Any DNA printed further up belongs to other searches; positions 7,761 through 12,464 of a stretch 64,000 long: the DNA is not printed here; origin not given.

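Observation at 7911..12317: Unusually large galactose-oxidase-like radical copper oxidase with an expanded propeller and a T9SS/FlgD-Ig sorting tail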

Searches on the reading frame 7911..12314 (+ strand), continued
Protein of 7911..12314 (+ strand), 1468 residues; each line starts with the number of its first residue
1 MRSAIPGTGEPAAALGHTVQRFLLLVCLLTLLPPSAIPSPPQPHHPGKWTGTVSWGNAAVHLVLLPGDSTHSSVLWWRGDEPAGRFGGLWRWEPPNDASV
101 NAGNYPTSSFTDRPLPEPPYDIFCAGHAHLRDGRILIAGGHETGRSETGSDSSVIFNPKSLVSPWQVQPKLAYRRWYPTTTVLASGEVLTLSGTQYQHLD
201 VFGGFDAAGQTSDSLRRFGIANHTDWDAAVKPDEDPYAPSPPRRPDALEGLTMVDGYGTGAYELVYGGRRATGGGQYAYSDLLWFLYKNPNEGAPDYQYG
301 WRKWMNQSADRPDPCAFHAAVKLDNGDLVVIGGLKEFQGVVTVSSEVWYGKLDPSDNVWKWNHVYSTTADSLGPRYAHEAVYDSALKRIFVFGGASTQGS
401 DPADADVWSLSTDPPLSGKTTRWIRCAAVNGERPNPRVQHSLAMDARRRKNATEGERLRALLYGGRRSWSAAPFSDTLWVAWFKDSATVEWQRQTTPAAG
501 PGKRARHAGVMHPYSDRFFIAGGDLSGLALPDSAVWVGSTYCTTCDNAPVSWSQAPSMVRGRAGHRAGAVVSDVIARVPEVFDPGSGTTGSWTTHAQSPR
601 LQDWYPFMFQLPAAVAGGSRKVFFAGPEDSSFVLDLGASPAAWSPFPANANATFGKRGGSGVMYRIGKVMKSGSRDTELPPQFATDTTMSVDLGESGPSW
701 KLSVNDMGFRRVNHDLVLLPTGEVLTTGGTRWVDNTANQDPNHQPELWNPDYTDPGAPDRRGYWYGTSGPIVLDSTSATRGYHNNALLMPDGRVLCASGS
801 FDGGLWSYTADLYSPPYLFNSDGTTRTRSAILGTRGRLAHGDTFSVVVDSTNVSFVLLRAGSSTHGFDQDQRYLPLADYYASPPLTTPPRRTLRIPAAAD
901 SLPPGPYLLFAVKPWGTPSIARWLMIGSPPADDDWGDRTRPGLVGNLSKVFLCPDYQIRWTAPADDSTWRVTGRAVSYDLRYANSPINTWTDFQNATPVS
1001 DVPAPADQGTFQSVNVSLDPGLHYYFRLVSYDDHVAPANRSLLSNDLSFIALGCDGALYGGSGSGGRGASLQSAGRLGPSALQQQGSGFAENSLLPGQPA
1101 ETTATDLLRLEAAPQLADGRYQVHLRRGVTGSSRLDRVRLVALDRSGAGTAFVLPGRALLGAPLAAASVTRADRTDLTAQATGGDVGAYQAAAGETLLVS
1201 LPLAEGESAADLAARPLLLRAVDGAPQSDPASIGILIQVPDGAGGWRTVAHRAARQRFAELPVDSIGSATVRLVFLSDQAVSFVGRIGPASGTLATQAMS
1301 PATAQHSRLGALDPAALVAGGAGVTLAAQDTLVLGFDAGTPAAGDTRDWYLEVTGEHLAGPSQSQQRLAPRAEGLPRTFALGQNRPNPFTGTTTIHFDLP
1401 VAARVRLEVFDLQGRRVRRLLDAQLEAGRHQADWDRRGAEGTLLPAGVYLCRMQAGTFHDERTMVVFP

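Call 7: find_homologous_proteins(query=window:7911-12314:+, max_evalue=0.00001)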
Query window:7911-12314:+ (1468 aa): 48 proteins with E <= 0.00001 among 8000 candidates.
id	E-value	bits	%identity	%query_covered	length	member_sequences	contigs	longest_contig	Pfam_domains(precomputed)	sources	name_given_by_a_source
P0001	0.0e+0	3409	100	100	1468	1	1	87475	PF13418.13,PF07250.18,PF24681.2,PF13415.13,PF09118.18,PF24981.2,PF13860.13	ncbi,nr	ncbi:MAG: DUF1929 domain-containing protein [Candidatus Eisenbacteria bacterium]|nr:DUF1929 domain-c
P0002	0.0e+0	1326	47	99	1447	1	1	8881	PF13418.13,PF07250.18,PF24681.2,PF13415.13,PF09118.18,PF24981.2,PF13860.13,PF16656.12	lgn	-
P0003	1.8e-181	624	33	97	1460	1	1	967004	PF07250.18,PF24681.2,PF13854.13,PF13415.13,PF09118.18,PF24981.2,PF01344.32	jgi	jgi:Domain of unknown function (DUF1929)/Galactose oxidase, central domain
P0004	4.1e-141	490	33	67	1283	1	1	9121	PF13418.13,PF07250.18,PF24681.2,PF13854.13,PF13415.13,PF09118.18,PF24981.2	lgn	-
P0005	6.0e-132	460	32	65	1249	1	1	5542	PF13418.13,PF07250.18,PF24681.2,PF13854.13,PF13415.13,PF09118.18,PF24981.2,PF01344.32,PF13860.13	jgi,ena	-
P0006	4.3e-131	457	32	67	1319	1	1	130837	PF13418.13,PF07250.18,PF24681.2,PF13854.13,PF13415.13,PF09118.18,PF24981.2,PF13860.13,PF00041.28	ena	-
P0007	1.1e-113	399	31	69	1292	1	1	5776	PF13418.13,PF07250.18,PF24681.2,PF13854.13,PF13415.13,PF09118.18,PF24981.2,PF13860.13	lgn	-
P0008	8.8e-109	383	30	67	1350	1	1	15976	PF07646.22,PF13418.13,PF07250.18,PF24681.2,PF13854.13,PF13415.13,PF09118.18,PF24981.2,PF01344.32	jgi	jgi:hypothetical protein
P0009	1.1e-90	323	27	66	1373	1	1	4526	PF07646.22,PF13418.13,PF07250.18,PF24681.2,PF13854.13,PF13415.13,PF09118.18,PF24981.2,PF13860.13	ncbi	-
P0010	9.6e-40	154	34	24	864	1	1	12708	PF07646.22,PF13418.13,PF07250.18,PF24681.2,PF02369.23,PF09118.18,PF01344.32,PF02368.25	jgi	jgi:hypothetical protein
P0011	3.8e-39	152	31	24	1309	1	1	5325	PF07646.22,PF13418.13,PF07250.18,PF24681.2,PF02369.23,PF09118.18,PF01344.32,PF02368.25,PF09134.17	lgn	-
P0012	4.2e-37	145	32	24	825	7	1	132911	PF07646.22,PF07250.18,PF13964.13,PF24681.2,PF09118.18,PF01344.32,PF13946.12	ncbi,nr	ncbi:MAG TPA: galactose oxidase-like domain-containing protein [Blastocatellia bacterium]|nr:galacto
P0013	6.7e-37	145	33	24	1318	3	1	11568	PF07646.22,PF13418.13,PF07250.18,PF24681.2,PF02369.23,PF09118.18,PF01344.32,PF02368.25,PF26918.1,PF09134.17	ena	-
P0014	8.0e-36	141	30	34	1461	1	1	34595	PF22352.3,PF07250.18,PF25832.1,PF13385.14,PF09118.18,PF25833.1,PF01344.32,PF00041.28,PF19077.7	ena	-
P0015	5.0e-33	132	29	35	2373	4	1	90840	PF07646.22,PF07250.18,PF13964.13,PF24681.2,PF13415.13,PF01833.31,PF17957.8,PF13385.14,PF09118.18,PF24981.2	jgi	-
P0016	1.0e-31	127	42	7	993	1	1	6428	PF07646.22,PF13418.13,PF24681.2,PF13854.13,PF13415.13,PF18962.8,PF24981.2,PF01344.32,PF13860.13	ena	-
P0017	1.9e-31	126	31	19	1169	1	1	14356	PF07250.18,PF13415.13,PF09118.18,PF24981.2,PF25210.2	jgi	jgi:hypothetical protein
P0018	4.0e-28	115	31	27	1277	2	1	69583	PF07250.18,PF13964.13,PF17957.8,PF09118.18,PF18370.8,PF25833.1,PF00041.28,PF19077.7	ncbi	ncbi:MAG TPA: galactose oxidase-like domain-containing protein [Solirubrobacterales bacterium]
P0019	2.1e-27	113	30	21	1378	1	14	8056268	PF21722.5,PF07250.18,PF13415.13,PF09118.18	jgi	jgi:hypothetical protein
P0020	6.2e-27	112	33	17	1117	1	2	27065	PF24996.1,PF07646.22,PF13418.13,PF07250.18,PF13964.13,PF24681.2,PF13415.13,PF09118.18,PF24981.2,PF01344.32,PF25210.2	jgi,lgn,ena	jgi:hypothetical protein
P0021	1.5e-26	110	31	27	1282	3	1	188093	PF07646.22,PF24681.2,PF25832.1,PF17957.8,PF09118.18,PF01344.32,PF25210.2,PF07250.18,PF13964.13,PF18370.8,PF25833.1,PF00041.28,PF19077.7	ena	-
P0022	5.7e-26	108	30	24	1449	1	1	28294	PF07250.18,PF24681.2,PF09118.18,PF01344.32,PF11721.15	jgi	jgi:hypothetical protein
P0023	1.3e-25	107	38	6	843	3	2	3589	PF13418.13,PF24681.2,PF13854.13,PF13415.13,PF24981.2,PF01344.32,PF13860.13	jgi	jgi:hypothetical protein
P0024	4.8e-23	99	31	18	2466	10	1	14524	PF00801.27,PF25174.2,PF17892.8,PF03150.20,PF09118.18,PF17803.8,PF24684.2,PF18911.7,PF00754.32,PF07250.18,PF17963.8,PF22633.4,PF16819.12,PF21419.3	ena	-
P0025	3.2e-22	96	30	28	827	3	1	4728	PF00754.32,PF07646.22,PF13418.13,PF07250.18,PF13964.13,PF24681.2,PF01833.31,PF09118.18,PF24981.2,PF01344.32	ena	-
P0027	1.8e-20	90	39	8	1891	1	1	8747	PF01839.30,PF02089.22,PF13418.13,PF24681.2,PF13854.13,PF13415.13,PF13517.13,PF24981.2,PF01344.32,PF13860.13,PF24096.3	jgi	jgi:hypothetical protein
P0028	8.9e-20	88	34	10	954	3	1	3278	PF07646.22,PF07250.18,PF13964.13,PF07691.18,PF09118.18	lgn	-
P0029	4.0e-19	86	28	18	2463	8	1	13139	PF00801.27,PF17892.8,PF03150.20,PF09118.18,PF17803.8,PF24684.2,PF18911.7,PF00754.32,PF07250.18,PF17963.8,PF22633.4,PF16819.12,PF21419.3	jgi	-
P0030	8.2e-19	85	43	6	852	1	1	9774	PF07646.22,PF13418.13,PF24681.2,PF13854.13,PF13415.13,PF24981.2,PF01344.32,PF13860.13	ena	-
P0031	3.4e-17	79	30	13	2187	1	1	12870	PF07646.22,PF13418.13,PF24681.2,PF13854.13,PF13415.13,PF18962.8,PF24981.2,PF01344.32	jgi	jgi:hypothetical protein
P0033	1.9e-14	70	31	14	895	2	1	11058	PF24681.2,PF13415.13,PF18962.8,PF24981.2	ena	-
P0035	2.0e-13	67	43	6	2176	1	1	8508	PF07646.22,PF13418.13,PF24681.2,PF13854.13,PF13415.13,PF18962.8,PF24981.2,PF01344.32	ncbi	-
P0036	3.7e-13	66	42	5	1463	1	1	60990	PF09479.17,PF13418.13,PF24681.2,PF13854.13,PF13415.13,PF24981.2,PF18998.7,PF01344.32,PF13860.13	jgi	jgi:uncharacterized repeat protein (TIGR02543 family)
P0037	7.5e-13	65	31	10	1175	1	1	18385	PF08548.18,PF07250.18,PF24681.2,PF07691.18,PF13415.13,PF09118.18,PF00353.26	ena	-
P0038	3.2e-11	59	37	7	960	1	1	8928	PF15780.12,PF18962.8,PF13860.13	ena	-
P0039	6.5e-11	58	43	7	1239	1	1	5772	PF13860.13,PF13620.13,PF01364.25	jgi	jgi:hypothetical protein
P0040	3.3e-7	46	42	5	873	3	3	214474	PF17957.8,PF13860.13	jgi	jgi:hypothetical protein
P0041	4.8e-7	46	38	6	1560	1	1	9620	PF08126.17,PF13715.13,PF13860.13,PF13620.13,PF22904.4,PF01483.28,PF01364.25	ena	-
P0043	1.0e-6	45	37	6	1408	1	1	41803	PF08126.17,PF18962.8,PF01364.25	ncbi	-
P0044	1.8e-6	44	33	8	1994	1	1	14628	PF08126.17,PF18962.8,PF13860.13,PF01364.25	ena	-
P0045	1.9e-6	44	36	9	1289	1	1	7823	PF18962.8,PF13584.13,PF07705.18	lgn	-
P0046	2.2e-6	43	31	6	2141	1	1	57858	PF21605.4,PF23598.2,PF01108.24,PF24758.2,PF00047.32,PF13855.13,PF16389.12,PF16656.12,PF07679.23,PF13895.13,PF13927.13,PF25019.1,PF00560.40,PF18962.8,PF12799.14,PF25833.1,PF13860.13,PF00041.28,PF10179.16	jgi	jgi:Leucine-rich repeat (LRR) protein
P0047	2.4e-6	43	35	6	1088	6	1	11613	PF13860.13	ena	-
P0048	7.8e-6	42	44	5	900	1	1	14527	PF12768.14,PF17164.11,PF19565.5,PF13860.13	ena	-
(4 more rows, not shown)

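Call 9: find_encoding_contigs(protein=P0001, flank=10000, max_places=3)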
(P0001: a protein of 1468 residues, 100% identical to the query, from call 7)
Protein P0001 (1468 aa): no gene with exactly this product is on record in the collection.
